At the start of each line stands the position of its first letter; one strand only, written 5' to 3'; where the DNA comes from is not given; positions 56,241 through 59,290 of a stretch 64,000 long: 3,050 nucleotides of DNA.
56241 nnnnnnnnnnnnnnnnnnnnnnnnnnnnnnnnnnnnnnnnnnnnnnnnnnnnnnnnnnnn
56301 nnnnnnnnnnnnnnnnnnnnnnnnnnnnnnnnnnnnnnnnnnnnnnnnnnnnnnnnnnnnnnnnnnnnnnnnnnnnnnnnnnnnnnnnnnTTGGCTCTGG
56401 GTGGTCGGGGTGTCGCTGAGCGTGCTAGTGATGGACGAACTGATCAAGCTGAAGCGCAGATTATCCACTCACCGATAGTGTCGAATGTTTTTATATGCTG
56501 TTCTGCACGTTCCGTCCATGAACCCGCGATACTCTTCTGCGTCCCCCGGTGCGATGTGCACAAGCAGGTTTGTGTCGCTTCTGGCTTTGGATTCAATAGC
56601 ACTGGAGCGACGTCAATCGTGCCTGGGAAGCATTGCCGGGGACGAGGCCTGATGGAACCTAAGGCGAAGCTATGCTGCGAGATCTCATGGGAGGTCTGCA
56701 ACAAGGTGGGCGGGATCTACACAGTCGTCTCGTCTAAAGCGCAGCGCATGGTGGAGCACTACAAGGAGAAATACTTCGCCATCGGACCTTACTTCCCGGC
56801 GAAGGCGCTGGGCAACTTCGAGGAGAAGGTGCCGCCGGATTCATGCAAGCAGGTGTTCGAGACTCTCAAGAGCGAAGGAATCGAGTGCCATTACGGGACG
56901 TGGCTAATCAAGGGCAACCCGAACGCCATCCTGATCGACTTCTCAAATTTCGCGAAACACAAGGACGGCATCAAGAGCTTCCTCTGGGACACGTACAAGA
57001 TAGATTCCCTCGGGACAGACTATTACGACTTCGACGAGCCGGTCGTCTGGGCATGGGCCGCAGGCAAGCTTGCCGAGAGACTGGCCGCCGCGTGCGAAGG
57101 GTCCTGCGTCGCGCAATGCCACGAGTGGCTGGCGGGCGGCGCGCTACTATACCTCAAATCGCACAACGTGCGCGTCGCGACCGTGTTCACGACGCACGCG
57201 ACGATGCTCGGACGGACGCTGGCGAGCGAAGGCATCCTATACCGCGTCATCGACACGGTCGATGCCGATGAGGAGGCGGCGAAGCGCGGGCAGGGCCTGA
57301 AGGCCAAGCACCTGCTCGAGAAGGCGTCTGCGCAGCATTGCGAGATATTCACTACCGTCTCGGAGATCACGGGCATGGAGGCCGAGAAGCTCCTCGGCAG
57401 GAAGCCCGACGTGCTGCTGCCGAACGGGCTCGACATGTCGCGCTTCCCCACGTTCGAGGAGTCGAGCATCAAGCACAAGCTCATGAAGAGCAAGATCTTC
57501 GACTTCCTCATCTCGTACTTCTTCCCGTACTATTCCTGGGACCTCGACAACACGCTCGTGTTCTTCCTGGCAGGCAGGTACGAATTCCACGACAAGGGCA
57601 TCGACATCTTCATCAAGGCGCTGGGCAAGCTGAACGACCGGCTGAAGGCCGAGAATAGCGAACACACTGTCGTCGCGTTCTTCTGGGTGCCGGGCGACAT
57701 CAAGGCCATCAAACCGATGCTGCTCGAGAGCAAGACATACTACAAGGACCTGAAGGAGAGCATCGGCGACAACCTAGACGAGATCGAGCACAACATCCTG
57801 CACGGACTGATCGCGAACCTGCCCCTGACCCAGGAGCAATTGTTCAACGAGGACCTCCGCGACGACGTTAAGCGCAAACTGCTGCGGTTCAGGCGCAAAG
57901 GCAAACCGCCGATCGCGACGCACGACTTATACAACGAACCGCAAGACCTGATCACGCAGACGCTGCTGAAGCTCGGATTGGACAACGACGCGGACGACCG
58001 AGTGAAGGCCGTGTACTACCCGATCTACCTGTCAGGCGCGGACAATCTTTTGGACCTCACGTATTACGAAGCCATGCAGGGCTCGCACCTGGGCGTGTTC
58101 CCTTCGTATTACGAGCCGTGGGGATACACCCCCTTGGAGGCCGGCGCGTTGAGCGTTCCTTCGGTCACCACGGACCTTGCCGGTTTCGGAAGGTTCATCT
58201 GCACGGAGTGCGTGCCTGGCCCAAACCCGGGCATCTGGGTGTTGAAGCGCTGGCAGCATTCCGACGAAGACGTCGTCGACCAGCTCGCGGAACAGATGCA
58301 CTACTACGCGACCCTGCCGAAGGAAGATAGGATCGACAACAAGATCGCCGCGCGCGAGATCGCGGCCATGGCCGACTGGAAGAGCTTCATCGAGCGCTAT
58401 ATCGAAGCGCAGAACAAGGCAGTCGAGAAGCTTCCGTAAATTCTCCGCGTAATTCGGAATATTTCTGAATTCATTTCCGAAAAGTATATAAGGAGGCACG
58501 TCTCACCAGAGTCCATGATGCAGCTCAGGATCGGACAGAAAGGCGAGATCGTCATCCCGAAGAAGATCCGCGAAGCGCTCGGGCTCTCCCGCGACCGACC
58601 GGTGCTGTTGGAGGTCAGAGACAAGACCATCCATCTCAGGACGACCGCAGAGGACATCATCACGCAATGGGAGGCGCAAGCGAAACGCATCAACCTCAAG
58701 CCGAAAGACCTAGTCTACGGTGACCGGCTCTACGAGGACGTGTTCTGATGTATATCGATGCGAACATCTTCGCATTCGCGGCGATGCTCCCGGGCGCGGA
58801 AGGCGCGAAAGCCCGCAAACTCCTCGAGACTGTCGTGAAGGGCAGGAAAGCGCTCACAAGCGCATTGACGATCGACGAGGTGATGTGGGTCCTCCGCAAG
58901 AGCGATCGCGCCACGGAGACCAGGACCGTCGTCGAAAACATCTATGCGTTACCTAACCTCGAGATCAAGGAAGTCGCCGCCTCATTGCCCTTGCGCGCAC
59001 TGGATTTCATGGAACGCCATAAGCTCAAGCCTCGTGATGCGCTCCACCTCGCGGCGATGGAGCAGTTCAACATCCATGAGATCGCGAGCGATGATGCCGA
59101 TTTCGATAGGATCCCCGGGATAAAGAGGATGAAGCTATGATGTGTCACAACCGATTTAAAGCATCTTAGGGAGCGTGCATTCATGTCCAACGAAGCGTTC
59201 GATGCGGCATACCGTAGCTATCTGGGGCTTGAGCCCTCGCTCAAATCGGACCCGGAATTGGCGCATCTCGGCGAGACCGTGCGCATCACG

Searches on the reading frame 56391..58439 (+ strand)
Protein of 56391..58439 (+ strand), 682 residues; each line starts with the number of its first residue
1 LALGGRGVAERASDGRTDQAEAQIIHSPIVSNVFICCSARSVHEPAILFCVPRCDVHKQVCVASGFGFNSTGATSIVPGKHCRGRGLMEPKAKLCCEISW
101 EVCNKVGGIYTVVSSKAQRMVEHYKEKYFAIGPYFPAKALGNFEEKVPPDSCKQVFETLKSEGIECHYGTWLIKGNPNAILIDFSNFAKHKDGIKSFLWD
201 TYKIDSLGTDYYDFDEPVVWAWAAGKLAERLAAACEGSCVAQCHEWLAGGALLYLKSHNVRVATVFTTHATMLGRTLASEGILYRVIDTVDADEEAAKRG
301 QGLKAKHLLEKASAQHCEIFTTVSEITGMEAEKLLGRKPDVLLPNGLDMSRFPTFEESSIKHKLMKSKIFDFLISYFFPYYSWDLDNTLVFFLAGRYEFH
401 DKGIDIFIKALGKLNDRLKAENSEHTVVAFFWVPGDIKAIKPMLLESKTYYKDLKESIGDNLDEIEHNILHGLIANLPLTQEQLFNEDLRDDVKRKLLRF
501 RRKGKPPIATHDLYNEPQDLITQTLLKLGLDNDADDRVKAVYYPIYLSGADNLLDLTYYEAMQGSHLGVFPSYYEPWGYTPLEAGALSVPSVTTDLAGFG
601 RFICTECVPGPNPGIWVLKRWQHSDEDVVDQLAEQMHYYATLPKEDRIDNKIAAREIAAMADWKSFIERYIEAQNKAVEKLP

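Call 14: search_protein_families(library=pfam, proteins=[window:56391-58439:+], max_evalue=0.01)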
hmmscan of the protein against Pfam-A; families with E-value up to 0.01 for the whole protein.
window:56391-58439:+ (682 aa): 6 families
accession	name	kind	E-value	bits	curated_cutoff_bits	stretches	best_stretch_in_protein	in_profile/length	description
PF05693.19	Glycogen_syn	-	7.9e-150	500.9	27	1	97-680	1-585/639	Glycogen synthase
PF00534.26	Glycos_transf_1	-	3.6e-08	33.6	26.4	1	560-603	88-131/172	Glycosyl transferases group 1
PF13692.12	Glyco_trans_1_4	-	3.3e-07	31.1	27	1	559-603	71-115/142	Glycosyl transferases group 1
PF08323.17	Glyco_transf_5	-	7.7e-06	26.2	22.7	1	192-325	79-218/239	Starch synthase catalytic domain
PF20706.3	GT4-conflict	-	8.9e-05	22.1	26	1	561-664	278-379/385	Family 4 Glycosyltransferase in conflict systems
PF13439.12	Glyco_transf_4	-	0.0024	18.3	28.5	1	221-351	57-170/170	Glycosyltransferase Family 4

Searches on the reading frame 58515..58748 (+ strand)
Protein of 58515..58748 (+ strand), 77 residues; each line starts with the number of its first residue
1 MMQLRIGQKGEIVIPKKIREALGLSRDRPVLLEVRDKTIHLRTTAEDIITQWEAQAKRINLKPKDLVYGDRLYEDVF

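Call 14: search_protein_families(library=pfam, proteins=[window:58515-58748:+], max_evalue=0.01)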
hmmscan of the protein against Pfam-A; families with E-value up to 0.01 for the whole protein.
window:58515-58748:+ (77 aa): 1 family
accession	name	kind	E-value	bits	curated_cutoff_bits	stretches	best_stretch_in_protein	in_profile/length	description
PF04014.23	MazE_antitoxin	-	3.6e-07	30.5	24.7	1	3-43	1-42/48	Antidote-toxin recognition MazE, bacterial antitoxin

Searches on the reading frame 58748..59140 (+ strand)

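Call 14: search_protein_families(library=pfam, proteins=[window:58748-59140:+], max_evalue=0.01)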
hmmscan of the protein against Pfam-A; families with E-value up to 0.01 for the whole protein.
window:58748-59140:+ (130 aa): 1 family
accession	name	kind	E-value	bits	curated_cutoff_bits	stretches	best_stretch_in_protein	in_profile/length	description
PF01850.27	PIN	-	7.3e-18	65.8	23.6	1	1-123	1-118/120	PIN domain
